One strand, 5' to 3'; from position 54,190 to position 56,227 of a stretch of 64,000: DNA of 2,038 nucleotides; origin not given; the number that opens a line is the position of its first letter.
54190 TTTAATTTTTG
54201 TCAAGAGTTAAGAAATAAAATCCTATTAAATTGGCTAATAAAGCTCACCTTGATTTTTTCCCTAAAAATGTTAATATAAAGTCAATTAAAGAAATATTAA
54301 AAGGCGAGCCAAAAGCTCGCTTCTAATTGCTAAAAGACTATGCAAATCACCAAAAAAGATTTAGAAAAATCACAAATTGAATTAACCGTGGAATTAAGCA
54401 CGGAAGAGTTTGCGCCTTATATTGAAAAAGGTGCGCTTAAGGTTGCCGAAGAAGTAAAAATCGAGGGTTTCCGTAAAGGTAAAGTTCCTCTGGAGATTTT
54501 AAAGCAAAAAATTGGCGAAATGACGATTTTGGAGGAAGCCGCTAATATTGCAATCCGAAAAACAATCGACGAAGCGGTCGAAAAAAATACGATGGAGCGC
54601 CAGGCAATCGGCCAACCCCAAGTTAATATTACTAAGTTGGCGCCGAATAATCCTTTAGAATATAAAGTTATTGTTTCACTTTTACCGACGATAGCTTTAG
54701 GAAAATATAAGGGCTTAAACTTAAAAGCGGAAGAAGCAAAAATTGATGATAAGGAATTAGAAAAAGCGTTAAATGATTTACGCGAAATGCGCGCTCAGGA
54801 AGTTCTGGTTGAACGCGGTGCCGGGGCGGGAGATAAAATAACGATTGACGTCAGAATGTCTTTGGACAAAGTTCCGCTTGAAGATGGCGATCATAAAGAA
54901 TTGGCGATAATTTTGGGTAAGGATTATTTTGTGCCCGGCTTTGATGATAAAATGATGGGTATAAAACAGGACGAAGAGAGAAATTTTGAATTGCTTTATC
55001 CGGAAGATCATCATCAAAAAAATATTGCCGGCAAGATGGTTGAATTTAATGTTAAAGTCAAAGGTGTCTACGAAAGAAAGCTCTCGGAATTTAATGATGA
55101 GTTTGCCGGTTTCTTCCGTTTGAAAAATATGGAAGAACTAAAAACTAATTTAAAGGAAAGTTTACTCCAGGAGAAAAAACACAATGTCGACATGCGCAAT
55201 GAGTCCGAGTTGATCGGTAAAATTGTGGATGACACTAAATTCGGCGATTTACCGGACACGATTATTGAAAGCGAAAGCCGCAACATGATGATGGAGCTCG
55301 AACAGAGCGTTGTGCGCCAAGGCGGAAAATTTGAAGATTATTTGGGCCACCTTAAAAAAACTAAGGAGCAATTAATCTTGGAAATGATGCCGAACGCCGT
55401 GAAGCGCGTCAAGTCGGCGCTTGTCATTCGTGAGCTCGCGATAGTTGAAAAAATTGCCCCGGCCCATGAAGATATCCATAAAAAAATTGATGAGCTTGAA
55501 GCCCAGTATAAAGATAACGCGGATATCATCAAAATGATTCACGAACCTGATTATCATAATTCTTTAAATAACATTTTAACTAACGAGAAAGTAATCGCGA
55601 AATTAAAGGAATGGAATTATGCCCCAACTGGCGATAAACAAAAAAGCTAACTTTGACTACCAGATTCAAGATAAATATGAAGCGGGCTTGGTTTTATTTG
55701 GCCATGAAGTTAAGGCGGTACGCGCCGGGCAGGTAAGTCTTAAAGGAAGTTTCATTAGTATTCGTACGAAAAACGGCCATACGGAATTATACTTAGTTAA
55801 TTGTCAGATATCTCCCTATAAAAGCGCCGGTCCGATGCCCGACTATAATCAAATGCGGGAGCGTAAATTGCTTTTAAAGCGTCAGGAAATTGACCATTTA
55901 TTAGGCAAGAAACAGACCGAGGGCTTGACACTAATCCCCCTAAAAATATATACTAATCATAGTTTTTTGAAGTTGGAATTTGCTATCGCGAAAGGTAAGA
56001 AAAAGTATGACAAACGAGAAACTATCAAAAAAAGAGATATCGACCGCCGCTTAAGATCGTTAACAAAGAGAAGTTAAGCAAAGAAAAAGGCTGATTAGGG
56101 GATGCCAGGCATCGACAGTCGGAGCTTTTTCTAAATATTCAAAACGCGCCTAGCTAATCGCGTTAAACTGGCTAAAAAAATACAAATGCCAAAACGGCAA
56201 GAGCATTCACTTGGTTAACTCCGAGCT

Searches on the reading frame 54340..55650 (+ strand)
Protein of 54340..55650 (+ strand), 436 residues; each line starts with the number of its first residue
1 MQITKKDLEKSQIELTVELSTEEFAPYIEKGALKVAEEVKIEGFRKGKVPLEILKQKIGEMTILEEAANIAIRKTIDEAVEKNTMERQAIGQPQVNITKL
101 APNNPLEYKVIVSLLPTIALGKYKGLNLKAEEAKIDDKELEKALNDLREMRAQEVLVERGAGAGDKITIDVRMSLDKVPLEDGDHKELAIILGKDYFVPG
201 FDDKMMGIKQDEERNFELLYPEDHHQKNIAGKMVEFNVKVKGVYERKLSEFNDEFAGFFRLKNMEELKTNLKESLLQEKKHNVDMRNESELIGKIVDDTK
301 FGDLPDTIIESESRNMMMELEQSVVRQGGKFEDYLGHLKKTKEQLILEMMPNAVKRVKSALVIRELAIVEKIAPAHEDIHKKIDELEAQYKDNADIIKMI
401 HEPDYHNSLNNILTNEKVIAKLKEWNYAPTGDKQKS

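Call 10: search_protein_families(library=pfam, proteins=[window:54340-55650:+], max_evalue=0.01)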
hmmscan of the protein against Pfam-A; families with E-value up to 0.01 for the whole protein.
window:54340-55650:+ (436 aa): 3 families
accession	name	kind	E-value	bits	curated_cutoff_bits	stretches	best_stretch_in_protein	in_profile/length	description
PF05697.18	Trigger_N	-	1.6e-35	122.9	22.2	1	1-147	1-144/144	Bacterial trigger factor protein (TF)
PF05698.19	Trigger_C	-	6.7e-28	98.2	22.7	1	264-424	2-162/162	Bacterial trigger factor protein (TF) C-terminus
PF00254.34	FKBP_C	-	1.2e-07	32.4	21.1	1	161-240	5-93/94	FKBP-type peptidyl-prolyl cis-trans isomerase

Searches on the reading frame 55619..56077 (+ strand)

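Call 10: search_protein_families(library=pfam, proteins=[window:55619-56077:+], max_evalue=0.01)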
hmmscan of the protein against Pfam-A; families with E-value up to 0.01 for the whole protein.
window:55619-56077:+ (152 aa): 1 family
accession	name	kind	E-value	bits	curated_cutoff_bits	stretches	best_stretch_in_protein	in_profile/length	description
PF01668.23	SmpB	-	3.4e-50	170.2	27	1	5-149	2-141/143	SmpB protein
